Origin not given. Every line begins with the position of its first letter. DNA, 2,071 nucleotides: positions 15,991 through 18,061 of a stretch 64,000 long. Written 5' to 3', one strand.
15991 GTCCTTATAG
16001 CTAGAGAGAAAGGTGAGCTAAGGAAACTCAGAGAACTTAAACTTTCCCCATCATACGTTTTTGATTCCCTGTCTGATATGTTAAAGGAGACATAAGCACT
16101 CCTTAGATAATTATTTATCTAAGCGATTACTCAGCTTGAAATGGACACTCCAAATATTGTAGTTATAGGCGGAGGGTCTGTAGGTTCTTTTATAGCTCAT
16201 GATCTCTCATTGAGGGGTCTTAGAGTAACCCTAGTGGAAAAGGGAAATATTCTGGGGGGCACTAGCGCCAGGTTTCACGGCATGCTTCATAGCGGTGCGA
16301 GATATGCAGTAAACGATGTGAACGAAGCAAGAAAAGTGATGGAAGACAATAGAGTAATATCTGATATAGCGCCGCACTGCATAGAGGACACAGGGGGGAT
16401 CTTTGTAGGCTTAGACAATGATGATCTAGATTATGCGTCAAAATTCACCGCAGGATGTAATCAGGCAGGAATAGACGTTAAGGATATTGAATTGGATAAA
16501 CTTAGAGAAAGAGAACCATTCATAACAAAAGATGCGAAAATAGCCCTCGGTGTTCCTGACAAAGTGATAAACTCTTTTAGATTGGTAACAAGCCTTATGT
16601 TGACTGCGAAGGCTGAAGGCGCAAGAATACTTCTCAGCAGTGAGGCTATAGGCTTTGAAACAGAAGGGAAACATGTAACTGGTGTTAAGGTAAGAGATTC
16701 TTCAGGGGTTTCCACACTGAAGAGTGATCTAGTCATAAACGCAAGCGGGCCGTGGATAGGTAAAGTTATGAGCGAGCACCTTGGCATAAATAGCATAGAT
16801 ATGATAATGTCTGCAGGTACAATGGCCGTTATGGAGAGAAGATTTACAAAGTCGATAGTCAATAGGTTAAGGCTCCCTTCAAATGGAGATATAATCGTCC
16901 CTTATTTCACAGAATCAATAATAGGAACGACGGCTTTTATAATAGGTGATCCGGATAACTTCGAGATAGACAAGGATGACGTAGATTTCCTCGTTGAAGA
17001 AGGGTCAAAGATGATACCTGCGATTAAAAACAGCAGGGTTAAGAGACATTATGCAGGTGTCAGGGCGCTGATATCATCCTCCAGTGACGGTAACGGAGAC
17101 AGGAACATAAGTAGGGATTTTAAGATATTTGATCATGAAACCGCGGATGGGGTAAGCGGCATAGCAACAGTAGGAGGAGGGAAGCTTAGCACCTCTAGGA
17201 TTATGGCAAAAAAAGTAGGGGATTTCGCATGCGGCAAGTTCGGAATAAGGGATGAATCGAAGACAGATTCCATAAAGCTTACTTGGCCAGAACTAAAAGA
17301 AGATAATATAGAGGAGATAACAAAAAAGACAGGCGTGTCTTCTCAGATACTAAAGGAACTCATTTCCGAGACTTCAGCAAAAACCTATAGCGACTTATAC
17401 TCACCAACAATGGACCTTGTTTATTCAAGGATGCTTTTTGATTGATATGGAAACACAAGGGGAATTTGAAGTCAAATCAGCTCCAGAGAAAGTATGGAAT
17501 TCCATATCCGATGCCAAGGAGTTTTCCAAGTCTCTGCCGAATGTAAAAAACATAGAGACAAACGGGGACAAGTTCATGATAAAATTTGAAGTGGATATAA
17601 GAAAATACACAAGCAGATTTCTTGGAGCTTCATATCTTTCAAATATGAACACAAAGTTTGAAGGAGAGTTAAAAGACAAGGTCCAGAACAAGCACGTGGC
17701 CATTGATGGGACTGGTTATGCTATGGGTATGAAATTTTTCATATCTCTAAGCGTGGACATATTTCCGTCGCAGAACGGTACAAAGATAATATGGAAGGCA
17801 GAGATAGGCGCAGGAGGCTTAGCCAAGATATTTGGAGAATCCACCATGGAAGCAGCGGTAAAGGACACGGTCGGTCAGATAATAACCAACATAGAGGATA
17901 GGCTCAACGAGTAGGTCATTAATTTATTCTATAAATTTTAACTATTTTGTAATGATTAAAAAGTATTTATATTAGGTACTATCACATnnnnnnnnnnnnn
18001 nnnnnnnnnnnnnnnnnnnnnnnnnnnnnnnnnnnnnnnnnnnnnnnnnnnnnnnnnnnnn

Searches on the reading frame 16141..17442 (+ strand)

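Call 20: search_protein_families(library=pfam, proteins=[window:16141-17442:+], max_evalue=0.00001)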
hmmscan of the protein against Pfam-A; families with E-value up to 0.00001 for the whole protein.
window:16141-17442:+ (434 aa): 4 families
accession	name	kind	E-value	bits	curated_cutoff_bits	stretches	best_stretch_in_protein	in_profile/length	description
PF01266.30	DAO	-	4.3e-48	165.1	27.9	1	6-351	2-342/353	FAD dependent oxidoreductase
PF12831.13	FAD_oxidored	-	2.2e-09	37.6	27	0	6-44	2-40/416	FAD dependent oxidoreductase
PF13450.12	NAD_binding_8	-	6.7e-07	29.9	21.9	1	8-50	1-45/68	NAD(P)-binding Rossmann-like domain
PF01494.25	FAD_binding_3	-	7.7e-07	29.1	22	0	6-35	4-33/349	FAD binding domain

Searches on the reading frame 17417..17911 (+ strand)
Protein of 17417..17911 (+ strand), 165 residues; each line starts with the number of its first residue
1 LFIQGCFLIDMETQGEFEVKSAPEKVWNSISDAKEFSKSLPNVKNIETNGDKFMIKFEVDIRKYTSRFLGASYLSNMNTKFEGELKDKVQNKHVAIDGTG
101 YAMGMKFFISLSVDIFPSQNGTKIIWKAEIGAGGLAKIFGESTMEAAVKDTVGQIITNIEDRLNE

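Call 41: search_protein_families(library=pfam, proteins=[window:17417-17911:+], max_evalue=0.0001)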
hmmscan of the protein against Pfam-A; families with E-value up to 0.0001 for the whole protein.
window:17417-17911:+ (165 aa): 2 families
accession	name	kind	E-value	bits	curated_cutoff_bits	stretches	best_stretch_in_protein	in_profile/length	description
PF06240.19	COXG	-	1.4e-21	77.1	22.2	1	15-163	1-139/140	Carbon monoxide dehydrogenase subunit G (CoxG)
PF10604.15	Polyketide_cyc2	-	1.5e-09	38.7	27.4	1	16-162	7-140/142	Polyketide cyclase / dehydrase and lipid transport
